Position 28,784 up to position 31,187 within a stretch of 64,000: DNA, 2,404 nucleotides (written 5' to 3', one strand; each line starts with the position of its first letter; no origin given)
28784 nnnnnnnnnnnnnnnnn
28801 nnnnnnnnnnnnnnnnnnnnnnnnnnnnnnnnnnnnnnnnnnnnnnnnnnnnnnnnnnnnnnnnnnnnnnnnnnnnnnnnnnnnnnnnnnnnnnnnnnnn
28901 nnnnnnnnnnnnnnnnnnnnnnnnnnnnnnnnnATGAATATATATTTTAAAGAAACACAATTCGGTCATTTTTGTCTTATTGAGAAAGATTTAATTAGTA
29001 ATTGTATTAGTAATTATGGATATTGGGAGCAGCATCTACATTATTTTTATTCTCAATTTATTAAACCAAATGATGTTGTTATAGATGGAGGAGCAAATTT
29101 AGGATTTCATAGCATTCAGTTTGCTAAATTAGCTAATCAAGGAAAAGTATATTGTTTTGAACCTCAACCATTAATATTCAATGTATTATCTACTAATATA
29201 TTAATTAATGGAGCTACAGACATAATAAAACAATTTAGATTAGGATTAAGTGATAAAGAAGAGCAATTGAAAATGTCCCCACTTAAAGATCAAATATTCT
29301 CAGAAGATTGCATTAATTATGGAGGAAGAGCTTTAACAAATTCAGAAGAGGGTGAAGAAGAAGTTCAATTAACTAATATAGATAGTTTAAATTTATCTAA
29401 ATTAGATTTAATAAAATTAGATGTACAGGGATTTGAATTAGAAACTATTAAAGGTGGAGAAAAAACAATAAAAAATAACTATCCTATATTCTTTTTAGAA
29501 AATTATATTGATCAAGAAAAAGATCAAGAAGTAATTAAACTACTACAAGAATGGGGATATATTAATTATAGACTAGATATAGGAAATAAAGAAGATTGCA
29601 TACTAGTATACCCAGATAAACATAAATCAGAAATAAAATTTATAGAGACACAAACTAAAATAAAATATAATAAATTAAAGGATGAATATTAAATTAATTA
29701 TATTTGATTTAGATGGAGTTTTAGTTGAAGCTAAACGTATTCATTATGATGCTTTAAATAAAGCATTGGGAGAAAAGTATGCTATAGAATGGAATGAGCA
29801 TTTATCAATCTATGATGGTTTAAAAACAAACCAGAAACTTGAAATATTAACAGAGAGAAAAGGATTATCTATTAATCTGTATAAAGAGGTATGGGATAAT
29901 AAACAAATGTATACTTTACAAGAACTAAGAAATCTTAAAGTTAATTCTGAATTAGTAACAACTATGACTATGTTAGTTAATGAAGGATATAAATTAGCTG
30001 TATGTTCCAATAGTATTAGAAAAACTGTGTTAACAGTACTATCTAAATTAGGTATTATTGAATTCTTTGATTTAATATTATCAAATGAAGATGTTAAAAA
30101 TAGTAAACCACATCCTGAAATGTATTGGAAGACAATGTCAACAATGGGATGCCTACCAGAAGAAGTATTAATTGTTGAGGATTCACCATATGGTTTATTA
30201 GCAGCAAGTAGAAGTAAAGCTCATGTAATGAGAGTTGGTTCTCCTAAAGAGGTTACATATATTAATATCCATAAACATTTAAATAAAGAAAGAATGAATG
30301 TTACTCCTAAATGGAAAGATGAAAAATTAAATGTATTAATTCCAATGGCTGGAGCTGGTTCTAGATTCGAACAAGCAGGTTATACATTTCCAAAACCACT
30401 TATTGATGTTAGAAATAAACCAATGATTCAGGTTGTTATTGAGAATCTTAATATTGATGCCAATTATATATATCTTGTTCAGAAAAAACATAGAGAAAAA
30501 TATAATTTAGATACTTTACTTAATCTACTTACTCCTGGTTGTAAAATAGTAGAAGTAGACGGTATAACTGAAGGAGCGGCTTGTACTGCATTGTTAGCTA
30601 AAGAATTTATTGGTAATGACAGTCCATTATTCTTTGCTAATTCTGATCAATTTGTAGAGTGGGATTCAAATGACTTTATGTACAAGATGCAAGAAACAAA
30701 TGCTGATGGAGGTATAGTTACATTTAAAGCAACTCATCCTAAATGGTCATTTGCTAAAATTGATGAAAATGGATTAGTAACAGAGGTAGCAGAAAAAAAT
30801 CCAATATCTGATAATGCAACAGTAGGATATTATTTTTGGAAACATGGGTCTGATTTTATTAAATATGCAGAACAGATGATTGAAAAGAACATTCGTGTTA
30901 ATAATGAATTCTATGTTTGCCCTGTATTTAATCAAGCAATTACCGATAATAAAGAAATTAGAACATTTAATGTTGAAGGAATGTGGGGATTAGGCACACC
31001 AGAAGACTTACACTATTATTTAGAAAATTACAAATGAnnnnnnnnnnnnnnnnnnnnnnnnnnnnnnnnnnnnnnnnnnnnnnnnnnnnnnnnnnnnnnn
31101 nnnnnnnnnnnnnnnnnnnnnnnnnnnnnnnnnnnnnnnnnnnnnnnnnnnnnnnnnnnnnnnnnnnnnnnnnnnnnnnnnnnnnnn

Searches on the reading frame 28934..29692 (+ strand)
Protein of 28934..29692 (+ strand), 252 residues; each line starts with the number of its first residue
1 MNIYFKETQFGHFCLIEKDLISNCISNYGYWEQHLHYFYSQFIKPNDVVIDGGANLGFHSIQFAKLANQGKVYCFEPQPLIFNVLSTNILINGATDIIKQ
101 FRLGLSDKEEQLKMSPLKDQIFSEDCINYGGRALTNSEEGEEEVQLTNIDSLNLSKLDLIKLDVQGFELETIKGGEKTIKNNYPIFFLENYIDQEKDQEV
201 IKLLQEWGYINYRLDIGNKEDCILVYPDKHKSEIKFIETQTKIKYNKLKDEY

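Call 22: search_protein_families(library=pfam, proteins=[window:28934-29692:+], max_evalue=0.01)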
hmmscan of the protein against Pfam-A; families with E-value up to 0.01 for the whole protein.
window:28934-29692:+ (252 aa): 3 families
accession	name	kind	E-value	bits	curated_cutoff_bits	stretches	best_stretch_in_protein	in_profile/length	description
PF05050.19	Methyltransf_21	-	2.5e-17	64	22.7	1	51-209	1-171/173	Methyltransferase FkbM domain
PF02475.24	TRM5-TYW2_MTfase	-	4.6e-07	30.4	28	1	42-102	33-93/164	TRM5/TYW2 methyltransferase domain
PF05575.17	V_cholerae_RfbT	-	0.0054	16.5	27.9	1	6-110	40-144/286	Vibrio cholerae RfbT protein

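Call 37: search_protein_families(library=ncbifam, proteins=[window:28934-29692:+], max_evalue=0.001)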
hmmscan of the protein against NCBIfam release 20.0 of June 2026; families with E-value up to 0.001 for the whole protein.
window:28934-29692:+ (252 aa): 4 families
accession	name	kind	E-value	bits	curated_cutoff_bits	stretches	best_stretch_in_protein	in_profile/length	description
TIGR01444.1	fkbM_fam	subfamily_domain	1.3e-25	90.5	37.7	1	48-189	1-141/143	FkbM family methyltransferase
NF047824.1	tRNAwyosineTaw2Meth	equivalog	1.3e-05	25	350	1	40-99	88-147/245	tRNA(Phe) (4-demethylwyosine(37)-C(7)) aminocarboxypropyltransferase Taw2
NF047823.1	tRNAwyosTaw2Pyroc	equivalog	0.00027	20.5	550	1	40-103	120-182/277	tRNA(Phe) (4-demethylwyosine(37)-C(7)) aminocarboxypropyltransferase Taw2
TIGR02469.1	CbiT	equivalog_domain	0.00032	21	78.3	1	43-92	17-66/124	precorrin-6Y C5,15-methyltransferase (decarboxylating) subunit CbiT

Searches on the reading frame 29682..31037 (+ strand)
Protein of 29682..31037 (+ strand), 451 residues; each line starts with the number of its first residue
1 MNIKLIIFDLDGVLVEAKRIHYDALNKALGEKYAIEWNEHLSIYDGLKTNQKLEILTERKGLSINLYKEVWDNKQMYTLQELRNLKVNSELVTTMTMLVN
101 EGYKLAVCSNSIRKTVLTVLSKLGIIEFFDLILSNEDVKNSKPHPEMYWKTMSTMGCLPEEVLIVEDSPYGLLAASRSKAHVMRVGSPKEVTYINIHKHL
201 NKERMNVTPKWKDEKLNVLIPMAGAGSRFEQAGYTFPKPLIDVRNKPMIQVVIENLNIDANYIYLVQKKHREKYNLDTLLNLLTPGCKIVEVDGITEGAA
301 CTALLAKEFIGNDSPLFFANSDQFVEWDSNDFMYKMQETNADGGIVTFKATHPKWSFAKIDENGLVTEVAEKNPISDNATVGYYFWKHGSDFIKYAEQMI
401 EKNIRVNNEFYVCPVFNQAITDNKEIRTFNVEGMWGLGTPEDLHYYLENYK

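Call 22: search_protein_families(library=pfam, proteins=[window:29682-31037:+], max_evalue=0.01)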
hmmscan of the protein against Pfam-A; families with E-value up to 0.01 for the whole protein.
window:29682-31037:+ (451 aa): 5 families
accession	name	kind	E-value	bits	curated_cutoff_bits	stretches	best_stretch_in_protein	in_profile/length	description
PF13419.12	HAD_2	-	2.4e-31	109.7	23.8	1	6-184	1-177/178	Haloacid dehalogenase-like hydrolase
PF00702.32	Hydrolase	-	1.2e-21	78.4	26.4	1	3-177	1-189/191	haloacid dehalogenase-like hydrolase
PF00483.29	NTP_transferase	-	5.5e-12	46.2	21.2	1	222-444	6-236/245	Nucleotidyl transferase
PF12804.13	NTP_transf_3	-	0.00073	20.2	27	1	219-323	2-96/160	MobA-like NTP transferase domain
PF03031.24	NIF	-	0.0029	17.8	21.8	0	98-175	49-124/160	NLI interacting factor-like phosphatase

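Call 37: search_protein_families(library=ncbifam, proteins=[window:29682-31037:+], max_evalue=0.001)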
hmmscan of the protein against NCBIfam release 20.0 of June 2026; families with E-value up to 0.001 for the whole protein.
window:29682-31037:+ (451 aa): 40 families (the best 25 are shown)
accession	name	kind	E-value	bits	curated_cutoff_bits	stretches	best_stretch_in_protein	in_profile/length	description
TIGR02009.1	PGMB-YQAB-SF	subfamily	3.6e-27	95.8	153.35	1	4-184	2-185/186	beta-phosphoglucomutase family hydrolase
TIGR01990.1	bPGM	equivalog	5.4e-24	85.2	189.4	1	3-186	1-187/187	beta-phosphoglucomutase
NF009804.0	PRK13288.1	equivalog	1.6e-19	70.2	218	1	1-183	1-179/215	pyrophosphatase PpaX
NF046057.1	bifunc_MtlD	equivalog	2.1e-19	69.4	800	1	3-183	7-189/683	bifunctional mannitol-1-phosphate dehydrogenase/phosphatase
TIGR02253.1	CTE7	subfamily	3.5e-17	62.9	169.75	1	3-169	2-177/221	TIGR02253 family HAD-type hydrolase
NF008087.0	PRK10826.1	equivalog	1.4e-16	60.8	191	1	2-185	6-191/222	hexitol phosphatase HxpB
NF053653.1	InDiPhoBT2121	equivalog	1.4e-16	60.7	245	1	4-185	2-186/216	inorganic diphosphatase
NF009695.0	PRK13222.1-2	equivalog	2.1e-16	60.1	225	1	2-183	5-191/226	phosphoglycolate phosphatase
NF009697.0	PRK13222.1-4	equivalog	2.3e-16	59.8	327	1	2-178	6-186/232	phosphoglycolate phosphatase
TIGR01208.1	rmlA_long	equivalog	1.6e-15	56.9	320.25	1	219-443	3-227/353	glucose-1-phosphate thymidylyltransferase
TIGR01428.1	HAD_type_II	equivalog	2.7e-15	56.9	125.4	1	3-178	1-183/197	haloacid dehalogenase type II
NF008000.0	PRK10725.1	equivalog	9.1e-14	52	215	1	6-184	8-184/188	fructose-1-phosphate/6-phosphogluconate phosphatase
NF009694.0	PRK13222.1-1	equivalog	7.6e-13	48.3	415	1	90-177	115-202/252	phosphoglycolate phosphatase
TIGR01449.2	PGP_bact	equivalog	1.3e-12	47.7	180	1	6-176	1-175/213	phosphoglycolate phosphatase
TIGR01509.1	HAD-SF-IA-v3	subfamily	1.7e-12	47.7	29.4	1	74-182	53-151/154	HAD-IA family hydrolase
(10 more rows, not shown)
